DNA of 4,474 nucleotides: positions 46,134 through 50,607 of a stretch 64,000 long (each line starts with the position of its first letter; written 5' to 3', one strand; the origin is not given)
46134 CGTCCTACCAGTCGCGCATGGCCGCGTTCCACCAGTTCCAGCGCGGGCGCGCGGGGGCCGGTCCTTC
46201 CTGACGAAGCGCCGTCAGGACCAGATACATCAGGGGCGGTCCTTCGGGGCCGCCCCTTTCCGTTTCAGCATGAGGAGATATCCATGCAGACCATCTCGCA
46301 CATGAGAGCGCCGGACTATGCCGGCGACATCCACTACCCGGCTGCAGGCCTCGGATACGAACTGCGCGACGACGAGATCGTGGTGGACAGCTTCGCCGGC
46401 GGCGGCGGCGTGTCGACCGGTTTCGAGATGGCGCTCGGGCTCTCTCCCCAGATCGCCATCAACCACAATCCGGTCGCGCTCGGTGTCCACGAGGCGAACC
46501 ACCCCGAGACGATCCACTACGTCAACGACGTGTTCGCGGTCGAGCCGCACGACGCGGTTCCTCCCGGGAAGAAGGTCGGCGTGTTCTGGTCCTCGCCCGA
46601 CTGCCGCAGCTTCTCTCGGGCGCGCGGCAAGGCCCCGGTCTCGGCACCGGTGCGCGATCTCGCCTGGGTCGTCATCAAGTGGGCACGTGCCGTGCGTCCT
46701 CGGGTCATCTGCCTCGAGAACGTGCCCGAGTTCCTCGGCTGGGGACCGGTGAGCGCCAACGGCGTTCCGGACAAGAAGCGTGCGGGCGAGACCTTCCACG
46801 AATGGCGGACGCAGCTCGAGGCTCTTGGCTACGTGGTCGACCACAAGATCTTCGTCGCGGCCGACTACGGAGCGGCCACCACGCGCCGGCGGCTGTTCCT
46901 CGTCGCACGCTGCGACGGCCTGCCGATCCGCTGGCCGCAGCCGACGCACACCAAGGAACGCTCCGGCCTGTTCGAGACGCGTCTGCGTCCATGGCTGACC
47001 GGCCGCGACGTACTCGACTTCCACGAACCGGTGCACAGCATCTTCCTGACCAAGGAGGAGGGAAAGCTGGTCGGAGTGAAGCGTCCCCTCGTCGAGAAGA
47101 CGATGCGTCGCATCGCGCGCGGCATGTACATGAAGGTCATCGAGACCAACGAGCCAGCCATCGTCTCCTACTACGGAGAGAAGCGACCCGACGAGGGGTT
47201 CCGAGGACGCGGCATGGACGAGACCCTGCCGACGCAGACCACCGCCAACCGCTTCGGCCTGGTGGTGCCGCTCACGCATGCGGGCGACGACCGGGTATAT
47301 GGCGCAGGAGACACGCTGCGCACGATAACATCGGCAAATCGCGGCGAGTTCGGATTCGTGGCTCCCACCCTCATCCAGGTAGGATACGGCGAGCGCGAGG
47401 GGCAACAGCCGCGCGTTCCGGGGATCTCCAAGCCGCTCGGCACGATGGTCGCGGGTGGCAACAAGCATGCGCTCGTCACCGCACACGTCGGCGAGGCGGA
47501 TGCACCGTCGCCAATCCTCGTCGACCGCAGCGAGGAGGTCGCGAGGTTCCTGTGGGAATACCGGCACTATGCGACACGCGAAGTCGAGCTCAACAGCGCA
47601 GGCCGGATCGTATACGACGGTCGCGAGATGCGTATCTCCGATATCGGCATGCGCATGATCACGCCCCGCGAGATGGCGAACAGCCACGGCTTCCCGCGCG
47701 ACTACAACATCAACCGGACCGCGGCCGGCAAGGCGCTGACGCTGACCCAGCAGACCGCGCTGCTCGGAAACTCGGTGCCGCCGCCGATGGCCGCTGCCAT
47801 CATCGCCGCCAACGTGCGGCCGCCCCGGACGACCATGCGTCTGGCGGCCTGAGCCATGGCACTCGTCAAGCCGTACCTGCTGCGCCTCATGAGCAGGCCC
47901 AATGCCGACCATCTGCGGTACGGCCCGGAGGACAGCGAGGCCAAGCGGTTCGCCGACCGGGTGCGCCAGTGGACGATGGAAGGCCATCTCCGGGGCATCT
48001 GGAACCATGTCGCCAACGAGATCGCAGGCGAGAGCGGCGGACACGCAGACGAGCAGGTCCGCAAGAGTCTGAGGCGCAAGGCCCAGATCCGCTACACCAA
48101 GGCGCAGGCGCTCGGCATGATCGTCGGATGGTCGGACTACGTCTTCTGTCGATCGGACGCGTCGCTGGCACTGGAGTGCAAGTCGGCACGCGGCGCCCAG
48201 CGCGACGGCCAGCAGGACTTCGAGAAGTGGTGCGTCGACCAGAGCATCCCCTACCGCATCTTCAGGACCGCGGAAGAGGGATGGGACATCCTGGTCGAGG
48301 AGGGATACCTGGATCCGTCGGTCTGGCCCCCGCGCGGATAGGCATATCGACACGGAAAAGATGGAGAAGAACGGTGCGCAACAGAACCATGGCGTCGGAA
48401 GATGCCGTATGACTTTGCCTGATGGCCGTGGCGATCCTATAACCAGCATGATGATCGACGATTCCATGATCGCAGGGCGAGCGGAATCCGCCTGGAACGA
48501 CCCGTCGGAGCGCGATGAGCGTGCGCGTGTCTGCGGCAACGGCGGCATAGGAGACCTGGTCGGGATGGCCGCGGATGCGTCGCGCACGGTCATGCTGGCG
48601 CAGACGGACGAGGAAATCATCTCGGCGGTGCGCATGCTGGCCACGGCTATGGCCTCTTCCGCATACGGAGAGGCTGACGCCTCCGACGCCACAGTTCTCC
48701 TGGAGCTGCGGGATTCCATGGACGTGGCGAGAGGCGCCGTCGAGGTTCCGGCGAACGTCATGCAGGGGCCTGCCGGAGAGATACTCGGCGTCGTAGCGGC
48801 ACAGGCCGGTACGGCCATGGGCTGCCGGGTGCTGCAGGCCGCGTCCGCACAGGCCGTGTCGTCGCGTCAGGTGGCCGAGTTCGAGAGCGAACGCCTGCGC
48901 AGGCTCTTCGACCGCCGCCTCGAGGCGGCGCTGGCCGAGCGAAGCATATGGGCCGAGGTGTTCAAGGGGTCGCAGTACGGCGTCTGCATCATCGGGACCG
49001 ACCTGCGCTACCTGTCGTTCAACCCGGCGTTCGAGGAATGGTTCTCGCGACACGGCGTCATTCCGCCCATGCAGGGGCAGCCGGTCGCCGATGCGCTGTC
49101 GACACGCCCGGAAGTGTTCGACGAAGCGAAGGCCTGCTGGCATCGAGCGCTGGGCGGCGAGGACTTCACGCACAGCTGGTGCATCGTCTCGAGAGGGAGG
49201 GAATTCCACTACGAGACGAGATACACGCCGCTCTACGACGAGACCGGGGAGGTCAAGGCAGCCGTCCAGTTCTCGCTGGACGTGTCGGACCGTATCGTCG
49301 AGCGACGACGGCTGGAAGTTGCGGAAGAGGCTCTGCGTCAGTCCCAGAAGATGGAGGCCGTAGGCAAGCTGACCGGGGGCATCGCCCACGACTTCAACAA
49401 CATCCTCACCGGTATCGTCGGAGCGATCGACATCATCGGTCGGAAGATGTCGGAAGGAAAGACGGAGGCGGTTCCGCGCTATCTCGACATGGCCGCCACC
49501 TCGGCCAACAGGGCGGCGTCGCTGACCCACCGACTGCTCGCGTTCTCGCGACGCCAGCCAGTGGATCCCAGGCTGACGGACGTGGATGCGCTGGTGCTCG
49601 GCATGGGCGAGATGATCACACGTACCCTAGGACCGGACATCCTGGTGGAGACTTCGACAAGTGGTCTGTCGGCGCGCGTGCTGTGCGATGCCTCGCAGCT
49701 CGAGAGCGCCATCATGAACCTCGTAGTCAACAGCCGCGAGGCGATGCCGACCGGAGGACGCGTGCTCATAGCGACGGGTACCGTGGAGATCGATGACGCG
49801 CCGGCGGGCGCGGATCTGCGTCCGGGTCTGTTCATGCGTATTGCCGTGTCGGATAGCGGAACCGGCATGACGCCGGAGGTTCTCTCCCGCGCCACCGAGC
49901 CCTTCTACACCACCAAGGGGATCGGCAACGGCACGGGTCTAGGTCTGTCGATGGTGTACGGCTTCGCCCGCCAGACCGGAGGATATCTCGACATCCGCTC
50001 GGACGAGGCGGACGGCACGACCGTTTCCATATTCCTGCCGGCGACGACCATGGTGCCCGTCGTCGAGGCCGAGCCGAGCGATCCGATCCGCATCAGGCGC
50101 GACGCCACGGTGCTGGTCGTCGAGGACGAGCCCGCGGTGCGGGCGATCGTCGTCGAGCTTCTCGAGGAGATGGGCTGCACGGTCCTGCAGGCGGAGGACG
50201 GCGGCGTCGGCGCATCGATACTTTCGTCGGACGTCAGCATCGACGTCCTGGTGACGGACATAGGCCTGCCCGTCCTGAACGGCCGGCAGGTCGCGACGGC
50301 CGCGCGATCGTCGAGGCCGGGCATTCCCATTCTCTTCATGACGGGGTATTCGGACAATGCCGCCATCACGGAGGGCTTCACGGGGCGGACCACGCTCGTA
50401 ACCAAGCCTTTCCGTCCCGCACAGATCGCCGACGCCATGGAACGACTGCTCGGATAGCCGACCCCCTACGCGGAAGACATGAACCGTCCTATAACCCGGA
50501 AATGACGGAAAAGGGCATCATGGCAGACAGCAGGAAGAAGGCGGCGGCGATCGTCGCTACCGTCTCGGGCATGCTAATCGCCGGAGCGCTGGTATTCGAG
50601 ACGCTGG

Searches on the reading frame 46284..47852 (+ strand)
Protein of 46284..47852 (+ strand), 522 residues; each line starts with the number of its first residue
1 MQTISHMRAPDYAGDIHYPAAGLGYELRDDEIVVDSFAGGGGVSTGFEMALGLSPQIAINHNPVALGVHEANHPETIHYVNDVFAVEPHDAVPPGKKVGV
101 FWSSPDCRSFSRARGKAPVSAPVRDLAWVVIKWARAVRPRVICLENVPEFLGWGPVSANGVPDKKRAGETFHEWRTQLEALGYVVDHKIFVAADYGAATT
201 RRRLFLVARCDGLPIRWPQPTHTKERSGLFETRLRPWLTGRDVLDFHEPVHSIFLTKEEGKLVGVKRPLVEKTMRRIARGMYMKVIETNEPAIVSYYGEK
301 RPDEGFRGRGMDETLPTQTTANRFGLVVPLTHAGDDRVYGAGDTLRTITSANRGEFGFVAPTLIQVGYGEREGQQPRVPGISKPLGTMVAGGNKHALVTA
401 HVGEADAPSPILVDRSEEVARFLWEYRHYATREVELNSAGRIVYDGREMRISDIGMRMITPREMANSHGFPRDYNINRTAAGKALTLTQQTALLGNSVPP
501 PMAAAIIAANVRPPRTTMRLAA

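Call 85: search_protein_families(library=pfam, proteins=[window:46284-47852:+], max_evalue=0.001)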
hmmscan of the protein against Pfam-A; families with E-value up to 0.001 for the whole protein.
window:46284-47852:+ (522 aa): 1 family
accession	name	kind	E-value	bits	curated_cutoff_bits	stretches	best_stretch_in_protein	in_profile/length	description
PF00145.23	DNA_methylase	-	8.6e-31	108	22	2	33-225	3-180/324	C-5 cytosine-specific DNA methylase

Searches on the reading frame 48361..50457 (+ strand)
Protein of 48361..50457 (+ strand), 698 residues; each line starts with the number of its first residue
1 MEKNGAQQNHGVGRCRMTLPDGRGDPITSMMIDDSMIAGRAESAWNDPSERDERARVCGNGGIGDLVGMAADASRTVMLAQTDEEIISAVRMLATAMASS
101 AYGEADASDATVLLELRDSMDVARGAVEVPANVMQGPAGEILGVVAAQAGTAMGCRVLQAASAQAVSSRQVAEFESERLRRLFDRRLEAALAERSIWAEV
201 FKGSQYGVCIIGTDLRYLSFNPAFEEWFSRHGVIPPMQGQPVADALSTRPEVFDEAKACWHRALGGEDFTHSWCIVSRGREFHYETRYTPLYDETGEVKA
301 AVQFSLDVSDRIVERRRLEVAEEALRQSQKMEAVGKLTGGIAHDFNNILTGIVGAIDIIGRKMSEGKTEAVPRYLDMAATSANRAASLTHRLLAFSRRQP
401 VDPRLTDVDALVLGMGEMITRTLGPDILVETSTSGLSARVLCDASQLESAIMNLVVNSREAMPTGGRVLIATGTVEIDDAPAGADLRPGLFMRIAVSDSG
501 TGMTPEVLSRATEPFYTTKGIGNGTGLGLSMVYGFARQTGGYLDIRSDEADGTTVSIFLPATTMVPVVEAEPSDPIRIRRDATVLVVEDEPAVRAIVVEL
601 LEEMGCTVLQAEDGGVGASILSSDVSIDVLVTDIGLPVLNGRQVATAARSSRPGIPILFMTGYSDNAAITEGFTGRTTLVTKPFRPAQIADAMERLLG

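Call 85: search_protein_families(library=pfam, proteins=[window:48361-50457:+], max_evalue=0.001)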
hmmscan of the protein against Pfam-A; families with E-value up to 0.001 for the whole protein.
window:48361-50457:+ (698 aa): 4 families
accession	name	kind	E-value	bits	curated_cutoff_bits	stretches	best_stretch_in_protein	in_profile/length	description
PF02518.31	HATPase_c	-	9.6e-18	65.1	26.4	1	443-562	2-110/111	Histidine kinase-, DNA gyrase B-, and HSP90-like ATPase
PF00072.30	Response_reg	-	4.7e-17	62.6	30.2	1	584-693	1-110/111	Response regulator receiver domain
PF08448.16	PAS_4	-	1.6e-13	51.3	23.1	1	203-311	3-108/110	PAS fold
PF00512.31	HisKA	-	1.7e-09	38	26.9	1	335-399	3-64/66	His Kinase A (phospho-acceptor) domain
